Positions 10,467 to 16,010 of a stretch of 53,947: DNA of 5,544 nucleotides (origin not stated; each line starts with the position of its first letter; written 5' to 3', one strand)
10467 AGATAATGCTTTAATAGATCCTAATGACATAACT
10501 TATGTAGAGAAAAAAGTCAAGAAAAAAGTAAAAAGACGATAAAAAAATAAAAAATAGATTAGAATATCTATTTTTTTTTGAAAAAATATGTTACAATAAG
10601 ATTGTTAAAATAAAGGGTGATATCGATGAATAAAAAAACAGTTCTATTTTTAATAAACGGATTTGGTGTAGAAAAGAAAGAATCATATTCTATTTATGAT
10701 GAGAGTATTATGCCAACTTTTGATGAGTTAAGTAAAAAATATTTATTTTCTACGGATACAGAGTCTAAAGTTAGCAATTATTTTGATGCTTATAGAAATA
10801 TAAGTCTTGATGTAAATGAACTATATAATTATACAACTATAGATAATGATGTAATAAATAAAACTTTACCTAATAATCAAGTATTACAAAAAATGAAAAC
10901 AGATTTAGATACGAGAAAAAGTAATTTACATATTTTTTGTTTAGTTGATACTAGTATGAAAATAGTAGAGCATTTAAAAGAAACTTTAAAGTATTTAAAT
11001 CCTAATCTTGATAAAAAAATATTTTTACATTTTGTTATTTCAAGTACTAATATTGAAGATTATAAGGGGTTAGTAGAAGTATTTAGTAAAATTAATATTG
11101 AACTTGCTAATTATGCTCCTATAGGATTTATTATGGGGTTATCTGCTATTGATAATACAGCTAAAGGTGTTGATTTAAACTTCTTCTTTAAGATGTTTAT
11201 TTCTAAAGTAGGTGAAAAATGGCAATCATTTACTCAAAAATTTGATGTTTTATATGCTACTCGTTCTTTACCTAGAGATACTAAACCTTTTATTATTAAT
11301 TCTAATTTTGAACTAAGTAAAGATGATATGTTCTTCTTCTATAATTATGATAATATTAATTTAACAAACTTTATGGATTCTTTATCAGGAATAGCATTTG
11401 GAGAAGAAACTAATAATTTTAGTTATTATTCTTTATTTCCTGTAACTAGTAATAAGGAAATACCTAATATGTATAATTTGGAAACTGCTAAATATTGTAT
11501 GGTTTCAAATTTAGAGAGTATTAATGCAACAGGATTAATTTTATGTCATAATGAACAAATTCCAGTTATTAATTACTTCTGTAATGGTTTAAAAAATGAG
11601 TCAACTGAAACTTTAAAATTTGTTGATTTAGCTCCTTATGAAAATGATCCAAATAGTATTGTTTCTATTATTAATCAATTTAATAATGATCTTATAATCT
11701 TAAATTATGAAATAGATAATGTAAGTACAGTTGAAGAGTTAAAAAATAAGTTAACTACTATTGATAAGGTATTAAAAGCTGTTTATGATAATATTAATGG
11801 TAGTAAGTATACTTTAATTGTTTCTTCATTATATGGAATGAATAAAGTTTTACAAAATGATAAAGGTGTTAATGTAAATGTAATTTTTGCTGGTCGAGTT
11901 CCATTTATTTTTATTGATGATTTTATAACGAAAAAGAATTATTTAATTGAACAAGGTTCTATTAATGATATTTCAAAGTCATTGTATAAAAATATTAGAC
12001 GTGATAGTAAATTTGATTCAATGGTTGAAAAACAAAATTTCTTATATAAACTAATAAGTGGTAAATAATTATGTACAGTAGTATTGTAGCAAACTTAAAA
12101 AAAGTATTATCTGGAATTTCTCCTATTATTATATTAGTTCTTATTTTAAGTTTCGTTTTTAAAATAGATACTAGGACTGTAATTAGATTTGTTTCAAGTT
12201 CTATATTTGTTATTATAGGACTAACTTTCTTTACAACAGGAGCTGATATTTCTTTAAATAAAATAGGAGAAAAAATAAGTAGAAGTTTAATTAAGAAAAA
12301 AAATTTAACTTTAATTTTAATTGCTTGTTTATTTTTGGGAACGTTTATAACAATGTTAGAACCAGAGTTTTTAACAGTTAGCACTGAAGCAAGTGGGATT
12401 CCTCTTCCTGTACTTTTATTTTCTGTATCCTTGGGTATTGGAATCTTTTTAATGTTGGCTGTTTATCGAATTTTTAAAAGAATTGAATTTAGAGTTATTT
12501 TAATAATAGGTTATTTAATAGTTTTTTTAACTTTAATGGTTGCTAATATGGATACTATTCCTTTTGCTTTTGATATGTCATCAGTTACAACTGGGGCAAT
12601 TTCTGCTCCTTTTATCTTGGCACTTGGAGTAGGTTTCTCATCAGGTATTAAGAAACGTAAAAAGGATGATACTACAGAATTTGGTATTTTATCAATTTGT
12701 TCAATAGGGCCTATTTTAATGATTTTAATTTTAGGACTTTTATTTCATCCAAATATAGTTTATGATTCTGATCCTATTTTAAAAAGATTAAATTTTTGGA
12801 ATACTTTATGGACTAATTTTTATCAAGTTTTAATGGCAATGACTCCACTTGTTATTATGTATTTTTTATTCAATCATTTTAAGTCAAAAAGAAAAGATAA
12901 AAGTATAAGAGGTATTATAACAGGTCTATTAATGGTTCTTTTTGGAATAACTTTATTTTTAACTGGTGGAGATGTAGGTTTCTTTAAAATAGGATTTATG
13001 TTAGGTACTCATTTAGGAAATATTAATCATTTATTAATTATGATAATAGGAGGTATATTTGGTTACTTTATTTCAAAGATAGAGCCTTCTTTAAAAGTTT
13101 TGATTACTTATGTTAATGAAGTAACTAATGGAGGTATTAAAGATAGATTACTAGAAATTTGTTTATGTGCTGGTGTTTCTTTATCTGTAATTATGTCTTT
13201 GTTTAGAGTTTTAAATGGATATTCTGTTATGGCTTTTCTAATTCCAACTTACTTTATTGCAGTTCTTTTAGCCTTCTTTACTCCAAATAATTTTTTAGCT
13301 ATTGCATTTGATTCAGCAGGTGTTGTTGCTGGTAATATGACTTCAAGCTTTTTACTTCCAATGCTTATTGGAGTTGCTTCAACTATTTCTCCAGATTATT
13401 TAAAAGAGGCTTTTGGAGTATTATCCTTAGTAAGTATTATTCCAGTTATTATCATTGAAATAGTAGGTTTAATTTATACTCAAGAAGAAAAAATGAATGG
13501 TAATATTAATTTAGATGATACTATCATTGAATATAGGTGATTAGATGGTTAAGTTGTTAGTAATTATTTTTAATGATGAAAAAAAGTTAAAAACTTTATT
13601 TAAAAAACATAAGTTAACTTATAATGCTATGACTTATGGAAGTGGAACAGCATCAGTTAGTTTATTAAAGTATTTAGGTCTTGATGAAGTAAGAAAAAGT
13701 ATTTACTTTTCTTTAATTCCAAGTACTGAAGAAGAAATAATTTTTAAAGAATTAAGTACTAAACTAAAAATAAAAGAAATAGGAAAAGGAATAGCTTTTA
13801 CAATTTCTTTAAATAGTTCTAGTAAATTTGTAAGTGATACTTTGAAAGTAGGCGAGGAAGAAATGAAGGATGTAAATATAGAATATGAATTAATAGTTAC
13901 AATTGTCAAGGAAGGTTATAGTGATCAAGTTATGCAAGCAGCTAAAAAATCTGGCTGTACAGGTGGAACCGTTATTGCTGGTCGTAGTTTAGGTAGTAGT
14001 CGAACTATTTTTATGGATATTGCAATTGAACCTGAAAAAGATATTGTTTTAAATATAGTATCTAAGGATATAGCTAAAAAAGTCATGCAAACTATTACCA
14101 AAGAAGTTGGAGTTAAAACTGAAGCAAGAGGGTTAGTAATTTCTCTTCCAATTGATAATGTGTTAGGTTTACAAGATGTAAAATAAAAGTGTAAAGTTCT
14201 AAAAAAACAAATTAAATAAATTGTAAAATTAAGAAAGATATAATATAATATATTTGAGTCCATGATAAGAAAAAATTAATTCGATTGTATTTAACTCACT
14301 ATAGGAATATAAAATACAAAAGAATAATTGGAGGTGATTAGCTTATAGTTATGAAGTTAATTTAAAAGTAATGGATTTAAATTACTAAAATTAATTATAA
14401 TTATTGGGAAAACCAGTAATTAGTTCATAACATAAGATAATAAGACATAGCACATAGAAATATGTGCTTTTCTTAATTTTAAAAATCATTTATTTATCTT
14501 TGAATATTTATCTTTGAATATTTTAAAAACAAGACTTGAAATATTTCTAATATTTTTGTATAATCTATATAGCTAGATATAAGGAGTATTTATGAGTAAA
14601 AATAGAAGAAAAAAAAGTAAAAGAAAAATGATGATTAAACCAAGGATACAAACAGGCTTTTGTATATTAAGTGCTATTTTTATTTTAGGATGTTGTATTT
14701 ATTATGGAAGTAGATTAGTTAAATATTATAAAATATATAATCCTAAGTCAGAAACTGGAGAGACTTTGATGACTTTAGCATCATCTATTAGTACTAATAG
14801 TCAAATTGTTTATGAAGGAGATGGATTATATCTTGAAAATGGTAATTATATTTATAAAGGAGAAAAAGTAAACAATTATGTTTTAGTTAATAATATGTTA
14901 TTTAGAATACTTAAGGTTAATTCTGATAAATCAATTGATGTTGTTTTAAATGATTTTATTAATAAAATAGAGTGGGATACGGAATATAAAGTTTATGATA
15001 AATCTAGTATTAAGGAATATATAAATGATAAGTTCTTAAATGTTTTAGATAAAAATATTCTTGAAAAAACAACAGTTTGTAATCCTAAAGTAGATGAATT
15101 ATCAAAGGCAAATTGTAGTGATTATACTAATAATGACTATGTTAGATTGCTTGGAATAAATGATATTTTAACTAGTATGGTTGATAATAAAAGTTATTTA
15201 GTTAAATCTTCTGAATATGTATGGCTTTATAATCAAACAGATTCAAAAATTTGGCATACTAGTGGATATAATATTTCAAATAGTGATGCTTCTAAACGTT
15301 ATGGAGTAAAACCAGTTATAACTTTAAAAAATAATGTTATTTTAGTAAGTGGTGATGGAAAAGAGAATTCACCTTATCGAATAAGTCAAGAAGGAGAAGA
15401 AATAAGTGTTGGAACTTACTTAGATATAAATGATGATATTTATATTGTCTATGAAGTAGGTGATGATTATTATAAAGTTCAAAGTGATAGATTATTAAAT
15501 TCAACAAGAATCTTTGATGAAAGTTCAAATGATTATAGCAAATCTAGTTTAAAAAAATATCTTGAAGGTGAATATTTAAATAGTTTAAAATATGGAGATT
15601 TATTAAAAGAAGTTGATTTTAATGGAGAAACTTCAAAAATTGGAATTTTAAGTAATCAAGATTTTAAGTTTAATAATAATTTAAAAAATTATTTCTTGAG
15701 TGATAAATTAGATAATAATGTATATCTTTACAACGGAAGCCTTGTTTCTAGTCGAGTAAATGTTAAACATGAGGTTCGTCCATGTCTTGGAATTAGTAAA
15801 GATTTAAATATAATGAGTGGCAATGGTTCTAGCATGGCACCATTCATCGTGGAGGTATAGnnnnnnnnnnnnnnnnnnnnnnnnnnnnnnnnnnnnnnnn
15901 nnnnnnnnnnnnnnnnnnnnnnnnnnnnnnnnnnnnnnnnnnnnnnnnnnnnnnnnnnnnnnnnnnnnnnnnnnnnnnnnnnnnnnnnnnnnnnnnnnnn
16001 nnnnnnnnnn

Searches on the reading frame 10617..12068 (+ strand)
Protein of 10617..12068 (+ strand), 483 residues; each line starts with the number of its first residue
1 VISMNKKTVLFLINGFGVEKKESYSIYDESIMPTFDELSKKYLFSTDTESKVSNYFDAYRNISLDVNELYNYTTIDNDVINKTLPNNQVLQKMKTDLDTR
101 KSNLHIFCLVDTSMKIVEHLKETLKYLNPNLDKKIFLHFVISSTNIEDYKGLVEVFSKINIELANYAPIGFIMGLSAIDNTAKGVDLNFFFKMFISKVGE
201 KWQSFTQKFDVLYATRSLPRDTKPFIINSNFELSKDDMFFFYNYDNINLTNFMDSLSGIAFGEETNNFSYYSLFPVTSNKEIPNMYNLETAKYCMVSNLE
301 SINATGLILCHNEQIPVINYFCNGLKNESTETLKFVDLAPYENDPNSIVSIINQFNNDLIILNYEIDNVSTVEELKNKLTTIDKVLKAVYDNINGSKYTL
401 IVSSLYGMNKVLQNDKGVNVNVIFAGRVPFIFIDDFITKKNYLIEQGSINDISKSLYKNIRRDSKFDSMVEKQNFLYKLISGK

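Call 10: search_protein_families(library=pfam, proteins=[window:10617-12068:+], max_evalue=0.001)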
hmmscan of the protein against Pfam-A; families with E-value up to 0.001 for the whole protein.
window:10617-12068:+ (483 aa): 1 family
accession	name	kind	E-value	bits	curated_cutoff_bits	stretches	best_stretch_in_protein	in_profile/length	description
PF01676.23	Metalloenzyme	-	8.1e-05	22.7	24.3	1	6-460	1-248/252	Metalloenzyme superfamily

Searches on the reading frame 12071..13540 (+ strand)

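Call 10: search_protein_families(library=pfam, proteins=[window:12071-13540:+], max_evalue=0.001)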
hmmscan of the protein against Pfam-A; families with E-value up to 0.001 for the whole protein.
window:12071-13540:+ (489 aa): 1 family
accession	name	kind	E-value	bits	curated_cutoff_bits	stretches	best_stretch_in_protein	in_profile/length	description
PF07556.16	DUF1538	-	2e-99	331.6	22.6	2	261-468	2-211/211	Protein of unknown function (DUF1538)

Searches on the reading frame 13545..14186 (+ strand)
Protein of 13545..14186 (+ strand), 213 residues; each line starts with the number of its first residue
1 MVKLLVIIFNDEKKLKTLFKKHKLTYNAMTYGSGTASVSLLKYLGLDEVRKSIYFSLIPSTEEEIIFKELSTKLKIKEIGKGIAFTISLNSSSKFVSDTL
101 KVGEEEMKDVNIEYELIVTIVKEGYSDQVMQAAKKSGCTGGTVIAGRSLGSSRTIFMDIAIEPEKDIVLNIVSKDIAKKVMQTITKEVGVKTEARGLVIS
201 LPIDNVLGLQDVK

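Call 10: search_protein_families(library=pfam, proteins=[window:13545-14186:+], max_evalue=0.001)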
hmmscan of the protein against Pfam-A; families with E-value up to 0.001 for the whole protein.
window:13545-14186:+ (213 aa): 1 family
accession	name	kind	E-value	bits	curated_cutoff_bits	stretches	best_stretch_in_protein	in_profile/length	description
PF00543.27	P-II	-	6.6e-05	23.6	25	1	116-207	3-96/102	Nitrogen regulatory protein P-II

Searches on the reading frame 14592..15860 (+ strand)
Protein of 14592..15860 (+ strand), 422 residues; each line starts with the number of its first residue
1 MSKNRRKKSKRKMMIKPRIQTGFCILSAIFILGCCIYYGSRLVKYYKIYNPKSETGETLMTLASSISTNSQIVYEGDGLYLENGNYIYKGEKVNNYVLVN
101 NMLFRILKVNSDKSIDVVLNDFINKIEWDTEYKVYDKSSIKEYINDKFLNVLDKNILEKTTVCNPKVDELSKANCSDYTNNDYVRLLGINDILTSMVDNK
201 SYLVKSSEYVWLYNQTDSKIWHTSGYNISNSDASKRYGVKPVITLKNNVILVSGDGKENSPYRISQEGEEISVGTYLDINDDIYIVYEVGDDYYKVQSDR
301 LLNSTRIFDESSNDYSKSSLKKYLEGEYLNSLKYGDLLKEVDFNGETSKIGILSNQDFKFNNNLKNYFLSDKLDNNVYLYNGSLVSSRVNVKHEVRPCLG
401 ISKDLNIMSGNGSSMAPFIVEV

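Call 10: search_protein_families(library=pfam, proteins=[window:14592-15860:+], max_evalue=0.001)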
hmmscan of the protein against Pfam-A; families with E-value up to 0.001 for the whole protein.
window:14592-15860:+ (422 aa): 1 family
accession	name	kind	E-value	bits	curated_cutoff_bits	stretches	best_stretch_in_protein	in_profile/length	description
PF19789.6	DUF6273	-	6.4e-05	23.3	23.5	0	122-198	19-99/172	Domain of unknown function (DUF6273)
